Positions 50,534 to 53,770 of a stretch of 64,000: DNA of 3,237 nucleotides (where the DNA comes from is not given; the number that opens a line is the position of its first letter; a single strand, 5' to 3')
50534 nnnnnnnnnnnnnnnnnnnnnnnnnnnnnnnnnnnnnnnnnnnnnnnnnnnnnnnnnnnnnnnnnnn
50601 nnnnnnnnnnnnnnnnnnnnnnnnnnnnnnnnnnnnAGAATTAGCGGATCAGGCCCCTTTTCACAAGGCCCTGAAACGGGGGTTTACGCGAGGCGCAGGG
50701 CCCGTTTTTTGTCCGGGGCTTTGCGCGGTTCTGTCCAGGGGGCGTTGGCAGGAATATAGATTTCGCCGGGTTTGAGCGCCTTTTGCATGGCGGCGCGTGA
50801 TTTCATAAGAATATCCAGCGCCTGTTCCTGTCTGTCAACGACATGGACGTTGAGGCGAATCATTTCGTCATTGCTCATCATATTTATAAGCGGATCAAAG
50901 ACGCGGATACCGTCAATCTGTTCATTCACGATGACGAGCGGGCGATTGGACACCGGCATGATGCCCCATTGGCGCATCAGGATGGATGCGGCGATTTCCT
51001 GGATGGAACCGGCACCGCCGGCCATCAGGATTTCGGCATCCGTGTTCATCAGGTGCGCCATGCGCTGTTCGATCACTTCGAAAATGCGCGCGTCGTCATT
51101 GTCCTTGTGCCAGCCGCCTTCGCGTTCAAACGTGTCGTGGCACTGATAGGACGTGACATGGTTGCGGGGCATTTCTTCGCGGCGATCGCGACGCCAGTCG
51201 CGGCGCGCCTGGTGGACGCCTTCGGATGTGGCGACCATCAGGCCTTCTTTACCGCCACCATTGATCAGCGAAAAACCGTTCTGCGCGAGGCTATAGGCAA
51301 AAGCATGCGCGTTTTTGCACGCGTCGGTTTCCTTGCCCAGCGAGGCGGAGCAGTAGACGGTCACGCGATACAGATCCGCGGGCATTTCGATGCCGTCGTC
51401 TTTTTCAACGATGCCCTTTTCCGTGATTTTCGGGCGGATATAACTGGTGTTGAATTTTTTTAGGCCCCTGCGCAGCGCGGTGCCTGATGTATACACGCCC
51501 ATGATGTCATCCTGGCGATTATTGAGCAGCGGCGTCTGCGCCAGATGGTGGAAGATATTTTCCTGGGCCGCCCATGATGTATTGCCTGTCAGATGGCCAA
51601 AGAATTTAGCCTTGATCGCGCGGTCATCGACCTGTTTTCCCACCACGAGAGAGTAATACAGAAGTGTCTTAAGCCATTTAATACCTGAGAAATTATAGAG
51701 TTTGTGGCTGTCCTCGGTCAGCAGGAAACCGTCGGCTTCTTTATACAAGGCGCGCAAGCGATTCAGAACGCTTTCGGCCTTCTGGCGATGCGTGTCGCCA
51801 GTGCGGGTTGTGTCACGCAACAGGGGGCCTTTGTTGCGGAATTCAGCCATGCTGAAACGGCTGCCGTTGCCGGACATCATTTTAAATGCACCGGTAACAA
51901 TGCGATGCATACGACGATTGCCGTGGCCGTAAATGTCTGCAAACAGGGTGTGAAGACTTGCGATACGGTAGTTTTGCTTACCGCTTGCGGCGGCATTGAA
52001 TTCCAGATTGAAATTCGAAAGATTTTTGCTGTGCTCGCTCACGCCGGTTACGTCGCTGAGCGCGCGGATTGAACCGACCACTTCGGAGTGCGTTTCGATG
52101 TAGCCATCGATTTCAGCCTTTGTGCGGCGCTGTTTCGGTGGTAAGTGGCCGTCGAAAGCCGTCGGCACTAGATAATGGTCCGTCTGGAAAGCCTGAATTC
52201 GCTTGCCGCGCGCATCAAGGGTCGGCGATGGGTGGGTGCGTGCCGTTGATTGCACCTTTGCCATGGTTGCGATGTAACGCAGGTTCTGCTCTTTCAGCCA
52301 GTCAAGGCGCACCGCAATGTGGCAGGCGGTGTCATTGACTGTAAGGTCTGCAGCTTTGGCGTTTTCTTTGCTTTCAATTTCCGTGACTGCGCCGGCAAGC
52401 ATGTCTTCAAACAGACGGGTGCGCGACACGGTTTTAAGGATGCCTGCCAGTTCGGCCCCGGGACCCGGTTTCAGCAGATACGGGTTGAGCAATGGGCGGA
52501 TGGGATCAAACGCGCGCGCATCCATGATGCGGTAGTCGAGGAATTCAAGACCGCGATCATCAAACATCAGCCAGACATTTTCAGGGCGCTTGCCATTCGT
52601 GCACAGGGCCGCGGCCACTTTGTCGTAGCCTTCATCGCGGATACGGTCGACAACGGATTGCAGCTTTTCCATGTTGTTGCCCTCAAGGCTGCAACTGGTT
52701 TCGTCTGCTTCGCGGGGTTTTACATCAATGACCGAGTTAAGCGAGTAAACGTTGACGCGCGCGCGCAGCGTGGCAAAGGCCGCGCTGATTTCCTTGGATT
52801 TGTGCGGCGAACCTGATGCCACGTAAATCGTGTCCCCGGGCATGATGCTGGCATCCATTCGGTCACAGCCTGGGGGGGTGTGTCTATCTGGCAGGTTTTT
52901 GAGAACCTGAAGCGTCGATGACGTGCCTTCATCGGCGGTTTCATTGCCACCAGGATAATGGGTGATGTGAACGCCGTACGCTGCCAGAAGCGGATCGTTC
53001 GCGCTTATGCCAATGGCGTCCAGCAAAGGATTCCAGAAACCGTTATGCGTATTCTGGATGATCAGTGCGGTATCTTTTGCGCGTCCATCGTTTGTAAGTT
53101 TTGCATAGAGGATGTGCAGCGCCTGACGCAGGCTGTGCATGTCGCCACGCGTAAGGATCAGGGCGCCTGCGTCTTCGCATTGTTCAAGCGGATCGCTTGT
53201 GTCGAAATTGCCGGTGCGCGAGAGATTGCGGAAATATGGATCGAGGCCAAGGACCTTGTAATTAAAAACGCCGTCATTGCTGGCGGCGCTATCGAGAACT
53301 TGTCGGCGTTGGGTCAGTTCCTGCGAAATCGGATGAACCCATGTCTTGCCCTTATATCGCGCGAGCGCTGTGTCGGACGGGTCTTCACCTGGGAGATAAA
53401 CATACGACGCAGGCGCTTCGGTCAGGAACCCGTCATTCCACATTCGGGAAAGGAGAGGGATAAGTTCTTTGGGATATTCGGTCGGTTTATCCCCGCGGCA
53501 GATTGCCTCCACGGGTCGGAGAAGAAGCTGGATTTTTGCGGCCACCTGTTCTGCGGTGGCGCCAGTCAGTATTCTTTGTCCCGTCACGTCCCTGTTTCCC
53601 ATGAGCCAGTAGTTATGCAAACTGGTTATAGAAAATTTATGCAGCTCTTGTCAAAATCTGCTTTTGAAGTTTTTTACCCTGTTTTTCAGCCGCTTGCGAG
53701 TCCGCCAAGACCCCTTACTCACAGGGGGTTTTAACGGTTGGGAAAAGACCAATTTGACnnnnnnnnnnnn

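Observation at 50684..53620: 978-aa LOG-like / Ham1(ITPase)-like / LOG fusion: candidate one-polypeptide NTP-to-nucleobase demolition enzyme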

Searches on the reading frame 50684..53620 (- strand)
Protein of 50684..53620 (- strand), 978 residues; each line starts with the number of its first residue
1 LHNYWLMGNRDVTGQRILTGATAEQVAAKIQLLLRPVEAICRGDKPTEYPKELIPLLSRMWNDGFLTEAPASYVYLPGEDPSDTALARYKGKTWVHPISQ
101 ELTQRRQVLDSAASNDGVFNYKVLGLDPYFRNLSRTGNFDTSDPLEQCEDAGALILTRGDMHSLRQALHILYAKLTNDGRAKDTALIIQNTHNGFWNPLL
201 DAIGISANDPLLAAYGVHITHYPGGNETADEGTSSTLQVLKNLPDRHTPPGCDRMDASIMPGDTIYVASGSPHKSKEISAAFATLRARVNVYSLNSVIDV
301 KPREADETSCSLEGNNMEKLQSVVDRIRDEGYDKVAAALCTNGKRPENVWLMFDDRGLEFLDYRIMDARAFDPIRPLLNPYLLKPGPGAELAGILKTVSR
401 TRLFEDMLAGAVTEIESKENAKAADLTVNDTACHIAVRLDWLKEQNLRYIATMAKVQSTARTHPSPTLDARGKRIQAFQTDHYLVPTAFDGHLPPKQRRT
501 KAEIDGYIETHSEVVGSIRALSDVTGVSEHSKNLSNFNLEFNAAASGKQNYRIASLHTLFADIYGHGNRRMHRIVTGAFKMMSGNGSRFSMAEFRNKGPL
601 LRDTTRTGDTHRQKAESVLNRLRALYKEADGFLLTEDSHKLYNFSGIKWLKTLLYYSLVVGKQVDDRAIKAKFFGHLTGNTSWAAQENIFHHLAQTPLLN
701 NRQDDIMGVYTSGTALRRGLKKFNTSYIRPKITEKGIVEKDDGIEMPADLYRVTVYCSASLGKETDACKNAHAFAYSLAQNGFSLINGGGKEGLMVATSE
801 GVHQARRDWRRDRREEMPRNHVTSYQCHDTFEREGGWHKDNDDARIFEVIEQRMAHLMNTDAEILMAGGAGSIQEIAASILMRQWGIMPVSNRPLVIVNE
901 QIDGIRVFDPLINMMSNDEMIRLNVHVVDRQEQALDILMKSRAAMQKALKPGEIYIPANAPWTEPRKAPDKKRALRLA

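Call 4: search_protein_families(library=pfam, proteins=[window:50684-53620:-], max_evalue=1)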
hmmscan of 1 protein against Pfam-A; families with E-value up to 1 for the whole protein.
window:50684-53620:- (978 aa): 3 families
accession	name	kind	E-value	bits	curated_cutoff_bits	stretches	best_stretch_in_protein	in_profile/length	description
PF03641.19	Lysine_decarbox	-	4.3e-06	27.4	27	1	838-934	30-116/131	Possible lysine decarboxylase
PF18306.6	LDcluster4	-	2.5e-05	24.4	26.3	1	753-805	4-54/151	SLOG cluster4 family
PF01725.21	Ham1p_like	-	0.0051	17.2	22.5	1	265-327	1-58/186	Ham1 family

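Call 5: search_protein_families(library=ncbifam, proteins=[window:50684-53620:-], max_evalue=1)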
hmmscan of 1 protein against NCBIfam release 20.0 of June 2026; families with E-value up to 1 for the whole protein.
window:50684-53620:- (978 aa): 4 families
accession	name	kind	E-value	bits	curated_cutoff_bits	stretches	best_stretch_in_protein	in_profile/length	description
TIGR00730.1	TIGR00730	subfamily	1.3e-11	44.6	96.35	1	753-915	3-145/178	TIGR00730 family Rossman fold protein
NF058542.1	CtkRMPhLog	equivalog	0.0014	18.6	300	1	751-913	2-150/177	cytokinin riboside 5'-monophosphate phosphoribohydrolase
NF011401.0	PRK14826.1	equivalog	0.02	14.3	268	1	264-329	10-73/226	putative deoxyribonucleotide triphosphate pyrophosphatase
TIGR00725.1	TIGR00725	hypoth_equivalog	0.039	13.4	106.9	0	768-804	17-52/159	TIGR00725 family protein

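Call 6: search_protein_families(library=padloc, proteins=[window:50684-53620:-], max_evalue=1)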
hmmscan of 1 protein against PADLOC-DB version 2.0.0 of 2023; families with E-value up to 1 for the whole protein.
window:50684-53620:- (978 aa): 0 families

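Call 7: find_homologous_proteins(query=window:50684-53620:-)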
Query window:50684-53620:- (978 aa): 7 proteins with E <= 0.001 among 8000 candidates.
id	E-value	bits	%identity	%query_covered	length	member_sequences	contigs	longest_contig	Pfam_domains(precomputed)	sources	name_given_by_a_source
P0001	0.0e+0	2079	92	99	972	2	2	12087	PF18306.7,PF03641.20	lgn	-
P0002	0.0e+0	1118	54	98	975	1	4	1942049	-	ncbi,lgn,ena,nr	ncbi:MAG: hypothetical protein H6865_08025 [Rhodospirillales bacterium]|nr:hypothetical protein [Alp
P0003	0.0e+0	1068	54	97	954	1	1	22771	PF03641.20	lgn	-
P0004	1.5e-290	985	50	96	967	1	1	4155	PF03641.20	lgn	-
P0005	1.2e-289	982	50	97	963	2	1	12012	PF03641.20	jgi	-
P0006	7.8e-273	926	47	97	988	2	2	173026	-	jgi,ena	-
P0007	5.1e-264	897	68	60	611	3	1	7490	PF03641.20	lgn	-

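Call 12: find_encoding_contigs(protein=P0002, flank=10000, max_places=2)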
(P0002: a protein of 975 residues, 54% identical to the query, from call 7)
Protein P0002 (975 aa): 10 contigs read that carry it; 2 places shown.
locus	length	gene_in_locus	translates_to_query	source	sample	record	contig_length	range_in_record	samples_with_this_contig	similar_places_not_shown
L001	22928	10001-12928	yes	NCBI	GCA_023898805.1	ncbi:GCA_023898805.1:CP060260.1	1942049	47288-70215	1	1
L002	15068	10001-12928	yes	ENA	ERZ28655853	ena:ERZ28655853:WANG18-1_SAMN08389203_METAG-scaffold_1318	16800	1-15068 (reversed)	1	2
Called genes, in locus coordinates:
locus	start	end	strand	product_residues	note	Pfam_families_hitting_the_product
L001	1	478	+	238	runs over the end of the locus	-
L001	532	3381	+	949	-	PF02463:SMC_N (faint), PF13191:AAA_16 (faint), PF13304:AAA_21 (faint), PF13481:AAA_25 (faint), PF13555:AAA_29 (faint), PF17760:UvrA_inter, PF17755:UvrA_DNA-bind, PF00005:ABC_tran (weak), +2 more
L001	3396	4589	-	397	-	-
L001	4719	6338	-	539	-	-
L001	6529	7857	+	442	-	PF02558:ApbA (faint), PF03721:UDPG_MGDP_dh_N, PF00984:UDPG_MGDP_dh, PF03720:UDPG_MGDP_dh_C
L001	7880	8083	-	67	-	PF11720:Inhibitor_I78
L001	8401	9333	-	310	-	-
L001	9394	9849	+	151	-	PF00383:dCMP_cyt_deam_1, PF14437:MafB19-deam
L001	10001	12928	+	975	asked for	-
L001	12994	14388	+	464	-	PF00890:FAD_binding_2, PF01134:GIDA (weak), PF07992:Pyr_redox_2, PF12831:FAD_oxidored, PF13450:NAD_binding_8, PF13738:Pyr_redox_3, PF00070:Pyr_redox, PF02852:Pyr_redox_dim, +3 more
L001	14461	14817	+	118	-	-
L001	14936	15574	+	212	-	-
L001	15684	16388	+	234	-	PF04340:DUF484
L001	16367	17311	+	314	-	PF02899:Phage_int_SAM_1, PF00589:Phage_integrase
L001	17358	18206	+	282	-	PF00793:DAHP_synth_1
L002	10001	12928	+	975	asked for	-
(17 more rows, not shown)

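Call 13: find_encoding_contigs(protein=P0006, flank=10000, max_places=2)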
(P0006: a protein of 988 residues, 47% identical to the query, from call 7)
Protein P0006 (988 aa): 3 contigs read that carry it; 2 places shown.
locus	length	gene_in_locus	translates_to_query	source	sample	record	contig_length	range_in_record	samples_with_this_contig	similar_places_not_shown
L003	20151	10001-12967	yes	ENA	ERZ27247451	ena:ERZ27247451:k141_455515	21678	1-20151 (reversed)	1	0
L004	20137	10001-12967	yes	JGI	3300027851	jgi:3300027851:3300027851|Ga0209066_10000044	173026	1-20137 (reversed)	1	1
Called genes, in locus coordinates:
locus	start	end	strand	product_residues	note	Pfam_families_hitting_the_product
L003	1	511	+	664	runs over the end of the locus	PF03979:Sigma70_r1_1, PF00140:Sigma70_r1_2, PF04546:Sigma70_ner, PF04542:Sigma70_r2, PF04539:Sigma70_r3, PF04545:Sigma70_r4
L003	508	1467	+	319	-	PF06258:Mito_fiss_Elm1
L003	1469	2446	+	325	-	PF00890:FAD_binding_2 (faint), PF01134:GIDA (faint), PF01266:DAO (faint), PF03486:HI0933_like (faint), PF07992:Pyr_redox_2, PF12831:FAD_oxidored (faint), PF13738:Pyr_redox_3, PF00070:Pyr_redox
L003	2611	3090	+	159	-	PF00436:SSB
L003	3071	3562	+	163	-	PF09832:DUF2059 (weak)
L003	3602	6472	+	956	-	PF00005:ABC_tran (faint), PF02463:SMC_N (faint), PF13191:AAA_16 (faint), PF13304:AAA_21 (faint), PF13481:AAA_25 (faint), PF13555:AAA_29 (faint), PF17760:UvrA_inter, PF17755:UvrA_DNA-bind, +2 more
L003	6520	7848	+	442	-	PF02558:ApbA (faint), PF03721:UDPG_MGDP_dh_N, PF00984:UDPG_MGDP_dh, PF03720:UDPG_MGDP_dh_C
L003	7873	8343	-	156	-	PF11720:Inhibitor_I78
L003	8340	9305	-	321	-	PF00383:dCMP_cyt_deam_1 (weak)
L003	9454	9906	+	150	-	PF00383:dCMP_cyt_deam_1, PF14437:MafB19-deam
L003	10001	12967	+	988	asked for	-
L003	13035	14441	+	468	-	PF00890:FAD_binding_2, PF01134:GIDA (weak), PF07992:Pyr_redox_2, PF12831:FAD_oxidored, PF13450:NAD_binding_8 (weak), PF13738:Pyr_redox_3, PF00070:Pyr_redox, PF02852:Pyr_redox_dim, +2 more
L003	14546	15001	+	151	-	-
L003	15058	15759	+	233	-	PF04340:DUF484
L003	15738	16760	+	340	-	PF02899:Phage_int_SAM_1, PF13495:Phage_int_SAM_4 (weak), PF00589:Phage_integrase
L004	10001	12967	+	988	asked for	-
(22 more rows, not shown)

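Call 16: search_protein_representatives(protein=window:50684-53620:-)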
Query: 978 residues. Proteins with E-value up to 0.001 (for the whole library): 125; up to 1e-10: 67; up to 1e-30: 27. The best 125 are listed.
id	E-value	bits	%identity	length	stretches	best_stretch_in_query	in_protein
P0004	4.8e-291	984.6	51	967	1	26-961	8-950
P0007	1.6e-264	896.8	70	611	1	375-959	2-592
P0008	3.6e-252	856.0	47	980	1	26-968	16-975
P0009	1.9e-214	731.1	41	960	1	25-961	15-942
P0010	1.2e-207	708.6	40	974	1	21-967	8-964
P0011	4.1e-145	501.6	36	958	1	29-959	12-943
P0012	2.5e-116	406.4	36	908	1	52-951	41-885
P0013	6.1e-102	358.7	34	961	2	28-794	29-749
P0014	1.3e-97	344.4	33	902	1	23-953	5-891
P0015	5.6e-92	325.8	34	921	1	53-951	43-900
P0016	9.3e-89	315.1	31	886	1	38-957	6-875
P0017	1.1e-85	305.0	32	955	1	29-955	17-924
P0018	1.2e-84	301.5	35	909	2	40-535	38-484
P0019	7.7e-80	285.6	32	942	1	40-951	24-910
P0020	2.0e-79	284.3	34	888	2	53-546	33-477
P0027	4.3e-43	164.0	34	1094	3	649-948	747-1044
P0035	1.3e-24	102.8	32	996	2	749-940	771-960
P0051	3.8e-15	71.5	28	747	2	748-947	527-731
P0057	4.5e-14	67.9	24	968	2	627-953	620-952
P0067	1.6e-11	59.5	30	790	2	265-467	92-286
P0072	7.6e-11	57.3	26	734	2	243-520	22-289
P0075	9.9e-10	53.6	29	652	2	263-398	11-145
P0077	6.7e-09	50.8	31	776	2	266-452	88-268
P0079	1.1e-08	50.1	25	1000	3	416-836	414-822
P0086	1.0e-07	46.9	27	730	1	738-925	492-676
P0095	7.5e-07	44.0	25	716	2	261-492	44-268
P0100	8.7e-06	40.5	29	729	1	742-922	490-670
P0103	1.6e-05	39.6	27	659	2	264-503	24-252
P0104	1.9e-05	39.4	27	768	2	256-457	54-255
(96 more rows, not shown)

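Call 22: search_protein_families(library=pfam, alignment_id=A3, max_evalue=0.01)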
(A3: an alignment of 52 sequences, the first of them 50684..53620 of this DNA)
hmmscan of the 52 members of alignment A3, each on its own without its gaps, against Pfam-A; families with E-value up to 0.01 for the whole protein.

A. member 1, window:50684-53620:- (978 aa): 3 families
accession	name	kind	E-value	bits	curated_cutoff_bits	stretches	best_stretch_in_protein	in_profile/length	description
PF03641.19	Lysine_decarbox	-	4.3e-06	27.4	27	1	838-934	30-116/131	Possible lysine decarboxylase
PF18306.6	LDcluster4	-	2.5e-05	24.4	26.3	1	753-805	4-54/151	SLOG cluster4 family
PF01725.21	Ham1p_like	-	0.0051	17.2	22.5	0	265-327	1-58/186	Ham1 family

B. families by the number of members that match (of 52 scanned): 4 families
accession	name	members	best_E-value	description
PF03641.19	Lysine_decarbox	47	4.3e-18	Possible lysine decarboxylase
PF01725.21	Ham1p_like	23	2.8e-08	Ham1 family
PF18306.6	LDcluster4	23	2e-06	SLOG cluster4 family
PF25568.1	AAA_lid_At3g28540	1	0.0059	At3g28540-like, AAA+ ATPase lid domain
